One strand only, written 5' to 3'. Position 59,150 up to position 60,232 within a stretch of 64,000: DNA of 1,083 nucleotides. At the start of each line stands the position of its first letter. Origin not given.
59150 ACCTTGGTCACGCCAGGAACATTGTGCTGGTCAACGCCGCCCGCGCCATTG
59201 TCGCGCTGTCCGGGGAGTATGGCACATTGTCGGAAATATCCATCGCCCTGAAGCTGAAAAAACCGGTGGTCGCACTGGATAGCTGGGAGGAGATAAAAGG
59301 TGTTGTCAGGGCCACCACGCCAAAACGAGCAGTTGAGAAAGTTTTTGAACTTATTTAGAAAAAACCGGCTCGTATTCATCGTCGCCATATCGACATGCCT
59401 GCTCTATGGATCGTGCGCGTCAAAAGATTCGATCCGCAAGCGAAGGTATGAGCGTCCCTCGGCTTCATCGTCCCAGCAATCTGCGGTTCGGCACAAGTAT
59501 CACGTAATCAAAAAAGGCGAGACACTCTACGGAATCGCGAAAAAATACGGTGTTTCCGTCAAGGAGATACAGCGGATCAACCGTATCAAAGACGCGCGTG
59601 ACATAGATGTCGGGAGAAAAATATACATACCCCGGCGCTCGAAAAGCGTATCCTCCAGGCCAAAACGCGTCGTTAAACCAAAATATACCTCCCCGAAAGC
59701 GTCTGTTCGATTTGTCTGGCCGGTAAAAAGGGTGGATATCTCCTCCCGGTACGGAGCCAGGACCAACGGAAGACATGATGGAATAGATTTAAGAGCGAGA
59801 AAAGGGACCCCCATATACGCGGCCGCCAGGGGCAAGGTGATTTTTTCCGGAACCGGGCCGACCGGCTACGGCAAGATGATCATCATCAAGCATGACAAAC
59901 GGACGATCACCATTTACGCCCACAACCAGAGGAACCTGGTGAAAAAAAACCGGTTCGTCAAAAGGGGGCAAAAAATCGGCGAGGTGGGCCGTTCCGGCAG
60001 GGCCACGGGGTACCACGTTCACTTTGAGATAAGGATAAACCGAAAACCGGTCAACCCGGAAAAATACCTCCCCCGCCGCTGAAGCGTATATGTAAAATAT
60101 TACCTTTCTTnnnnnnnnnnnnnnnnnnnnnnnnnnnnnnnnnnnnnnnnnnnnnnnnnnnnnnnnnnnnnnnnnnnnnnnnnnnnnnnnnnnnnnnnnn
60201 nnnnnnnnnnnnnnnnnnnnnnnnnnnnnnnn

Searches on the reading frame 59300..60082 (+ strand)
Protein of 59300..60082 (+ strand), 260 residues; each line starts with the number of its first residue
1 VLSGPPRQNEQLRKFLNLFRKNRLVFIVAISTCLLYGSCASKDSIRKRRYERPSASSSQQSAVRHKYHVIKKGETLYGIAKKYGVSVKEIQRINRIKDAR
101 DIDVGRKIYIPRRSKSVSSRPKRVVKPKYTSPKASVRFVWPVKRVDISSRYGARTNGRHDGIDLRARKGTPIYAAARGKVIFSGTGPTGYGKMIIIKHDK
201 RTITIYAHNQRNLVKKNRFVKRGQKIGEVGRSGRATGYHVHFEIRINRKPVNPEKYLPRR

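Call 16: search_protein_families(library=pfam, proteins=[window:59300-60082:+], max_evalue=0.001)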
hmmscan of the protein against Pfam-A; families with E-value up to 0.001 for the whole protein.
window:59300-60082:+ (260 aa): 2 families
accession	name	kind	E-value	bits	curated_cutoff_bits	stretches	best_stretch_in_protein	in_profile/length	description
PF01551.29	Peptidase_M23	-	4e-34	117.1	28.7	1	158-253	2-96/96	Peptidase family M23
PF01476.26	LysM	-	4.7e-15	55.7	20.9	1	68-111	1-43/43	LysM domain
